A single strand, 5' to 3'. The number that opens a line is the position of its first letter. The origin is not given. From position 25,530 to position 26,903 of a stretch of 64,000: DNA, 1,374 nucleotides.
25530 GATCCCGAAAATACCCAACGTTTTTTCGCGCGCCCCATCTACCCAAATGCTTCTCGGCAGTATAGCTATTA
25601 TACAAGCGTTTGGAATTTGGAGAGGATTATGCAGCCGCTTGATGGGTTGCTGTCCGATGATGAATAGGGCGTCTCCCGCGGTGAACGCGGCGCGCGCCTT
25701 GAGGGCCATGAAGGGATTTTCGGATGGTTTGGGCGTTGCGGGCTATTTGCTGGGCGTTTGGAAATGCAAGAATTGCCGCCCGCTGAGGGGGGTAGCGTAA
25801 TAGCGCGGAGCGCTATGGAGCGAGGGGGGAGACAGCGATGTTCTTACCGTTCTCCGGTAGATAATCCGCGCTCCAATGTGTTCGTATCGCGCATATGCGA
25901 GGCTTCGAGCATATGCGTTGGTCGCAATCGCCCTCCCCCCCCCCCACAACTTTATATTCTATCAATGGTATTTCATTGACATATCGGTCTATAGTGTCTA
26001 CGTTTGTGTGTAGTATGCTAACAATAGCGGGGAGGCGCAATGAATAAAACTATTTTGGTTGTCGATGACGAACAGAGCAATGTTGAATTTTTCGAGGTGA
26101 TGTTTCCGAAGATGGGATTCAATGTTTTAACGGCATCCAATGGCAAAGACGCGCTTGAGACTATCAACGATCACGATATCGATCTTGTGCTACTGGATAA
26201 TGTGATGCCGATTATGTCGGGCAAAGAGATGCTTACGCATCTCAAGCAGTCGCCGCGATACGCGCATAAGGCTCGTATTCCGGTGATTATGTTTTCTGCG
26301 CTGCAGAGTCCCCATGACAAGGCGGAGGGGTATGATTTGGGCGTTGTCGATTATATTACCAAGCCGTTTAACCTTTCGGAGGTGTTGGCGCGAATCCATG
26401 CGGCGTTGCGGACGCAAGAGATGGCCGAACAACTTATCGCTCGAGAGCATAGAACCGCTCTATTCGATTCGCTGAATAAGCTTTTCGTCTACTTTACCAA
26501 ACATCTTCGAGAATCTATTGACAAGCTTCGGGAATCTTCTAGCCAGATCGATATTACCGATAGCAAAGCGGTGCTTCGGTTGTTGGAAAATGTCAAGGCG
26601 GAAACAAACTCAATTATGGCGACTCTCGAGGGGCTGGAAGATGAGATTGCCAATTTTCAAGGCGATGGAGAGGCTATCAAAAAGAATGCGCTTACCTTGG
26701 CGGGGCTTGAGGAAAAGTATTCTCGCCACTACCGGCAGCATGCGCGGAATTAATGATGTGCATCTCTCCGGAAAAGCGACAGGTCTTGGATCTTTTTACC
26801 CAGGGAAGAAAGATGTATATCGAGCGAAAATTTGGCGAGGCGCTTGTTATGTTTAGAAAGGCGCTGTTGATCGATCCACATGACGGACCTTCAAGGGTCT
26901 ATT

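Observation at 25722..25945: Novel dispersed intergenic repeat family: three copies in 64 kb, bounded by G6/C6 runs with internal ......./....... complementarity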

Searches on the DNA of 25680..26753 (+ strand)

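Call 24: search_rna_families(source=window, start=25680, end=26040, threshold=evalue, max_evalue=10)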
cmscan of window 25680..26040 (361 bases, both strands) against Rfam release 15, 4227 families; matches with E-value up to 10: 2.
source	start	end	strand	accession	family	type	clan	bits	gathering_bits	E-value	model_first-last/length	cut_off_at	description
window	25953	26028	-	RF00132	snoR24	Gene; snRNA; snoRNA; CD-box;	-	14.8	38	7.9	1-92/92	no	Small nucleolar RNA R24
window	25841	25870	-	RF01962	RMST_1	Gene; lncRNA;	-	9.9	40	8.7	1-61/61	no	Rhabdomyosarcoma 2 associated transcript conserved region 1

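Call 71: search_with_rna_model(model_id=R1, source=L013, start=6900, end=7400, max_evalue=10, show_alignments=1)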
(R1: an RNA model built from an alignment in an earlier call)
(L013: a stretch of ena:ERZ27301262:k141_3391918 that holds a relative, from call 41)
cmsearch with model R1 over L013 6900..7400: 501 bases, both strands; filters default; matches with E-value up to 10: 1.
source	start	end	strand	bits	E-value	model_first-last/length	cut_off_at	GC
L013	7099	7176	-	26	3.6e-05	1-76/76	no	0.71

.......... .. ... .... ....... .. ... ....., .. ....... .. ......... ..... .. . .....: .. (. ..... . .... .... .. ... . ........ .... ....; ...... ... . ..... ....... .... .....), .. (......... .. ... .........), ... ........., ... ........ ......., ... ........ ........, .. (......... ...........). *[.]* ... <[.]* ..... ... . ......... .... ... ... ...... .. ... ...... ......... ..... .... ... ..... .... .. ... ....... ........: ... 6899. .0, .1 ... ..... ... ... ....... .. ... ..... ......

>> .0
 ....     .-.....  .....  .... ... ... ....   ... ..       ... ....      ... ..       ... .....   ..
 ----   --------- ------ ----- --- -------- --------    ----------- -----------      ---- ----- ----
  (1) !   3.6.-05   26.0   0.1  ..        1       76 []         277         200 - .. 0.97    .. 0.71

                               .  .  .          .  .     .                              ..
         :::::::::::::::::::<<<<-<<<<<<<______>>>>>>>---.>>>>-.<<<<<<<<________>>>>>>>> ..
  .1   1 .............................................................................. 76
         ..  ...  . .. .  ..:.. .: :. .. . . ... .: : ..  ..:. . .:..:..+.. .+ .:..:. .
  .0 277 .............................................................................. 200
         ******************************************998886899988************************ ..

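Call 86: search_with_rna_model(model_id=R1, sources=[L019, L020, L021], max_evalue=10)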
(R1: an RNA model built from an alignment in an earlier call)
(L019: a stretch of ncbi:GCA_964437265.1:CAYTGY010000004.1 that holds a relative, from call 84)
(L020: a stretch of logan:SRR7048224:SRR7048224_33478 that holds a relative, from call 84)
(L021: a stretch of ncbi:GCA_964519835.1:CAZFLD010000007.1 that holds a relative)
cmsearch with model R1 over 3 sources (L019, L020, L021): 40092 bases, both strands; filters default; matches with E-value up to 10: 0.
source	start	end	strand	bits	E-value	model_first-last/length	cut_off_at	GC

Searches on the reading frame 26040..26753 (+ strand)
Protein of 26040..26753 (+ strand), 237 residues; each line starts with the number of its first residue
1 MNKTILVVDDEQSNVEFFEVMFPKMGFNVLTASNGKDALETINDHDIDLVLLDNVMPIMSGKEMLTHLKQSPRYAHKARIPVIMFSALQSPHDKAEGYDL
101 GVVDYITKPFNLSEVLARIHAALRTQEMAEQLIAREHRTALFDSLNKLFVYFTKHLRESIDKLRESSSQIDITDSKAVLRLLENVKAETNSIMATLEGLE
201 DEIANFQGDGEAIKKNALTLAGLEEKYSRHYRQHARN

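Call 16: find_encoding_contigs(protein=window:26040-26753:+, flank=10000, max_places=10)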
Protein window:26040-26753:+ (237 aa): no gene with exactly this product is on record in the collection.

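Call 17: find_homologous_proteins(query=window:26040-26753:+)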
Query window:26040-26753:+ (237 aa): 7264 proteins with E <= 0.001 among 8000 candidates; the best 120 are listed.
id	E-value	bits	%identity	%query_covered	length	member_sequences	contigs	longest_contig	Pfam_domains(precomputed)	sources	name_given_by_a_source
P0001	7.4e-148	508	100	100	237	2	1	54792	PF00072.31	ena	-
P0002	7.9e-66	240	49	98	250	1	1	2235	PF00072.31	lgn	-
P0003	1.5e-65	239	51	96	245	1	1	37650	PF00072.31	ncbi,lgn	-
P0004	1.8e-65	239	50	98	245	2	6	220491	PF00072.31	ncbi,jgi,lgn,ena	-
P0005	2.6e-65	238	50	96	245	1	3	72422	PF00072.31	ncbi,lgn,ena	-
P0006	2.8e-65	238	49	99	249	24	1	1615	PF00072.31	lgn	-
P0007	3.7e-65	238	50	96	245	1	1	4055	PF00072.31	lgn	-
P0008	5.8e-65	237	51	98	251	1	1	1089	PF00072.31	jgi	jgi:DNA-binding response OmpR family regulator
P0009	2.0e-64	235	48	96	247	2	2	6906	PF00072.31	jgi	jgi:DNA-binding response OmpR family regulator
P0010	5.0e-64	234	49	98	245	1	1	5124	PF00072.31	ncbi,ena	-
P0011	1.8e-63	232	47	98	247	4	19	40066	PF00072.31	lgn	-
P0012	1.9e-63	232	48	98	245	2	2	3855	PF00072.31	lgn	-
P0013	3.6e-63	231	50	96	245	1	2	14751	PF00072.31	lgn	-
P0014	4.6e-63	231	49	96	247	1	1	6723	PF00072.31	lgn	-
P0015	7.5e-63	230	48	96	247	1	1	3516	PF00072.31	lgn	-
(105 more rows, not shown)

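Call 18: find_encoding_contigs(protein=P0001, flank=10000, max_places=10)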
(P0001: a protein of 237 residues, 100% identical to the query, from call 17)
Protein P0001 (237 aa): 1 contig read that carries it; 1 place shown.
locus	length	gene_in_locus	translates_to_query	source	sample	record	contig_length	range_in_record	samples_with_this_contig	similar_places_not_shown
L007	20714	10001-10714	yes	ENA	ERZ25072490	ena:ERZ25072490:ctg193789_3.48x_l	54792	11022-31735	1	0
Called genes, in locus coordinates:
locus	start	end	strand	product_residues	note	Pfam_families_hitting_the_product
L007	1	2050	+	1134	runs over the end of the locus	PF02811:PHP, PF07733:DNA_pol3_alpha, PF17657:DNA_pol3_finger, PF14579:HHH_6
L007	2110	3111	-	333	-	-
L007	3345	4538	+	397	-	PF04235:DUF418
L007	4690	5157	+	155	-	PF03352:Adenine_glyco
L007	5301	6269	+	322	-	PF00005:ABC_tran, PF13304:AAA_21 (weak)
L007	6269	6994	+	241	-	PF01061:ABC2_membrane (weak), PF12679:ABC2_membrane_2, PF12698:ABC2_membrane_3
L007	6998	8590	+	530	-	PF23357:DUF7088, PF09822:ABC_transp_aux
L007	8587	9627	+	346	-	PF14238:DUF4340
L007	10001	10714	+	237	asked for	PF00072:Response_reg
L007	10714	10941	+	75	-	-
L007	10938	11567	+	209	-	PF04519:Bactofilin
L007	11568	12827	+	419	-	PF00994:MoCF_biosynth, PF02464:CinA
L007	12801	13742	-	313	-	PF10111:Glyco_tranf_2_2 (faint), PF13641:Glyco_tranf_2_3 (faint), PF00535:Glycos_transf_2 (weak)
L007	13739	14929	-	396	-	-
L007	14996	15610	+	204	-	PF01048:PNP_UDP_1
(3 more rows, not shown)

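Call 41: find_encoding_contigs(protein=P0004, flank=10000, max_places=6)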
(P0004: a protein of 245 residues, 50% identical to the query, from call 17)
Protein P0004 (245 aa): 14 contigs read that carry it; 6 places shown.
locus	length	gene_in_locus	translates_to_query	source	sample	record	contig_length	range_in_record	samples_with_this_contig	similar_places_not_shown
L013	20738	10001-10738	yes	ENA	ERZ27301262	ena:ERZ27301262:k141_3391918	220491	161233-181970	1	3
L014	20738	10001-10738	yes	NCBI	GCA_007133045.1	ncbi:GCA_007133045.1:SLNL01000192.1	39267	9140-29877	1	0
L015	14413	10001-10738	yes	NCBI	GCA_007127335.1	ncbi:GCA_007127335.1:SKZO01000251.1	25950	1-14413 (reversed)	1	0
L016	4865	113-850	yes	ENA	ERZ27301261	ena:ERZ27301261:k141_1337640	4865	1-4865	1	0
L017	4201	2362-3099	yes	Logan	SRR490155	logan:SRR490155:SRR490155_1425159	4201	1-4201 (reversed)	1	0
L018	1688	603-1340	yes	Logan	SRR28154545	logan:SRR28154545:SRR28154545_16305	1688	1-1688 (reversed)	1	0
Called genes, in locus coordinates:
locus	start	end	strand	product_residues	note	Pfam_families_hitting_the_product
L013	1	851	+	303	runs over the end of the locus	PF01551:Peptidase_M23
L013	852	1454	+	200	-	PF04519:Bactofilin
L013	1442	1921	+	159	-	PF03885:DUF327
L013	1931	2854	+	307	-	PF04468:PSP1, PF28472:PSP1_3rd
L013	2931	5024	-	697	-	PF00664:ABC_membrane, PF00005:ABC_tran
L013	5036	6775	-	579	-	PF00664:ABC_membrane, PF00005:ABC_tran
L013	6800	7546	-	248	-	PF01553:Acyltransferase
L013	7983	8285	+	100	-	PF18291:HU-HIG, PF00216:Bac_DNA_binding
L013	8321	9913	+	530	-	PF20154:LNT_N, PF00795:CN_hydrolase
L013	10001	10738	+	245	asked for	PF00072:Response_reg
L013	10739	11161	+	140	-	PF04519:Bactofilin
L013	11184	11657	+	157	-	PF02464:CinA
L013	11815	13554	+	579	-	PF07498:Rho_N, PF07497:Rho_RNA_bind, PF00006:ATP-synt_ab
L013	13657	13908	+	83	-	PF01197:Ribosomal_L31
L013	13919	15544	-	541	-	PF20154:LNT_N, PF00795:CN_hydrolase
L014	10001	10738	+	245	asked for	PF00072:Response_reg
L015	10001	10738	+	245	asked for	PF00072:Response_reg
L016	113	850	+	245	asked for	PF00072:Response_reg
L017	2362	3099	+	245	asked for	PF00072:Response_reg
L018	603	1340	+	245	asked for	PF00072:Response_reg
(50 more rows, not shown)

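Call 84: find_encoding_contigs(protein=P0003, flank=10000, max_places=3)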
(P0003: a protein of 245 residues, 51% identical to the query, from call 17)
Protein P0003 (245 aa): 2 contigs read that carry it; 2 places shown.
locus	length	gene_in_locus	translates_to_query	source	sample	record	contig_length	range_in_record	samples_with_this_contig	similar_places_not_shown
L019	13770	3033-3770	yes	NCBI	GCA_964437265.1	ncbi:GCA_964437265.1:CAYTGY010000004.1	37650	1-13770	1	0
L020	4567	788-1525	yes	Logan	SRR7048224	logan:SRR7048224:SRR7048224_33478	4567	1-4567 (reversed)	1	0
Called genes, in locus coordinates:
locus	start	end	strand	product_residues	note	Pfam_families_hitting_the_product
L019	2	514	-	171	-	?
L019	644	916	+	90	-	PF01649:Ribosomal_S20p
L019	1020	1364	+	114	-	PF18291:HU-HIG, PF00216:Bac_DNA_binding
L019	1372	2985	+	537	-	PF20154:LNT_N, PF00795:CN_hydrolase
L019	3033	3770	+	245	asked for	PF00072:Response_reg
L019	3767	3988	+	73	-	PF07719:TPR_2 (weak), PF00515:TPR_1 (weak)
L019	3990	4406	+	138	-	PF04519:Bactofilin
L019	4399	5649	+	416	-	PF00994:MoCF_biosynth, PF02464:CinA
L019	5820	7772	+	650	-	PF07498:Rho_N, PF07497:Rho_RNA_bind, PF00006:ATP-synt_ab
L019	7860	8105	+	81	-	PF01197:Ribosomal_L31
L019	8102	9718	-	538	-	PF20154:LNT_N, PF00795:CN_hydrolase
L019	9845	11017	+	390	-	PF10509:GalKase_gal_bdg, PF00288:GHMP_kinases_N, PF08544:GHMP_kinases_C (faint)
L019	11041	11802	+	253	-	PF01975:SurE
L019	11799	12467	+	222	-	PF25062:ARM_TT21_N (weak), PF07719:TPR_2 (weak), PF13428:TPR_14 (weak), PF13414:TPR_11, PF13432:TPR_16, PF14559:TPR_19 (weak), PF13371:TPR_9, PF13432:TPR_16, +14 more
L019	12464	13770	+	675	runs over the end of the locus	PF01436:NHL (faint)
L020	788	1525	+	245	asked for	PF00072:Response_reg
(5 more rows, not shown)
